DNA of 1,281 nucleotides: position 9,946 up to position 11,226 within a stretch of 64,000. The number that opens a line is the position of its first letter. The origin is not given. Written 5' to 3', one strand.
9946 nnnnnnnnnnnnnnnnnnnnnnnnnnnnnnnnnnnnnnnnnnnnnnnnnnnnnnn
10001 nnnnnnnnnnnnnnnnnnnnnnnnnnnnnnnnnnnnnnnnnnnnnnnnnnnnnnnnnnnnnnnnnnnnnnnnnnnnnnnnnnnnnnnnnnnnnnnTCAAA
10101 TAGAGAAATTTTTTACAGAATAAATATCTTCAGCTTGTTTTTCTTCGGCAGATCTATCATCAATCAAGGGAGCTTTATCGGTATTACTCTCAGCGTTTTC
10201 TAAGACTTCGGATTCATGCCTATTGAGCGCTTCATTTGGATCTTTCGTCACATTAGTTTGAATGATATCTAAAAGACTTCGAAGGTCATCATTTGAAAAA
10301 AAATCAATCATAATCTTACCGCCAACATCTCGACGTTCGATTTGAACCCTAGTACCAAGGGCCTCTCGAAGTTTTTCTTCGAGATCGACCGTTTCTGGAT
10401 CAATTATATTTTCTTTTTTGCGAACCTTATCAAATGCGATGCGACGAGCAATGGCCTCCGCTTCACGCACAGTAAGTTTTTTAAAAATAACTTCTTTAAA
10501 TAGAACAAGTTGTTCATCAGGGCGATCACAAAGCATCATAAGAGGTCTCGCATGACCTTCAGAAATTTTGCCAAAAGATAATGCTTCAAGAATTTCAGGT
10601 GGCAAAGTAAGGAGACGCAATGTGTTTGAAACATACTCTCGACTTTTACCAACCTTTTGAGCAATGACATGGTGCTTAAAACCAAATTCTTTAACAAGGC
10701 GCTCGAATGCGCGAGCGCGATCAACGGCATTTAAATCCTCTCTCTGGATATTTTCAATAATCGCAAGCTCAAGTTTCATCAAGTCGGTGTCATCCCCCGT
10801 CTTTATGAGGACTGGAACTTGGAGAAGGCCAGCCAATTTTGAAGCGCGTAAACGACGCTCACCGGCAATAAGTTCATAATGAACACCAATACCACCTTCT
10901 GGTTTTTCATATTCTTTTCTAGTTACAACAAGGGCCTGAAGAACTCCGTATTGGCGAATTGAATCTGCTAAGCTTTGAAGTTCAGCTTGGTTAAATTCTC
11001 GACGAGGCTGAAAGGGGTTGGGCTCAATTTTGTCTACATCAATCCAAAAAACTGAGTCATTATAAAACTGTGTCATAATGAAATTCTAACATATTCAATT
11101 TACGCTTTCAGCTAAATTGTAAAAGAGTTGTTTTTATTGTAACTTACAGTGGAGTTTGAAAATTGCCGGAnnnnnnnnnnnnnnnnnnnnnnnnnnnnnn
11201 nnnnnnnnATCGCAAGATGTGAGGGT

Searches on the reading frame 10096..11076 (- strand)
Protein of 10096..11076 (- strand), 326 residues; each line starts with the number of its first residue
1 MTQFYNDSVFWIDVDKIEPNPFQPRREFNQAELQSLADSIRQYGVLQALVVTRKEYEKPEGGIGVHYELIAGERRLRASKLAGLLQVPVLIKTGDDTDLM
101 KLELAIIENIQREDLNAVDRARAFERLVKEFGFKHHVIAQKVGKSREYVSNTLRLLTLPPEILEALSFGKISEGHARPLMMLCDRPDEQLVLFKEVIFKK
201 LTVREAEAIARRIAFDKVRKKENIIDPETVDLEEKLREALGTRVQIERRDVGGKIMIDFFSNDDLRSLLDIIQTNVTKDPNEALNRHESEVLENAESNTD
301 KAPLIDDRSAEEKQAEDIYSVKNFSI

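Call 46: search_protein_families(library=pfam, proteins=[window:10096-11076:-], max_evalue=0.00001)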
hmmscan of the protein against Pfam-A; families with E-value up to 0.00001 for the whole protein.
window:10096-11076:- (326 aa): 3 families
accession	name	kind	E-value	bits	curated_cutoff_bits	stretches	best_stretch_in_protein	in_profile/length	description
PF17762.8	HTH_ParB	-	4.5e-30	104.3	22.6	1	113-213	1-100/102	ParB HTH domain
PF02195.25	ParB_N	-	1.4e-25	89.6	26.3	1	11-111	5-95/95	ParB N-terminal domain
PF23552.2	ParB_C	-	1.6e-10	40.7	23.8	1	226-272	2-49/50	ParB dimerisation domain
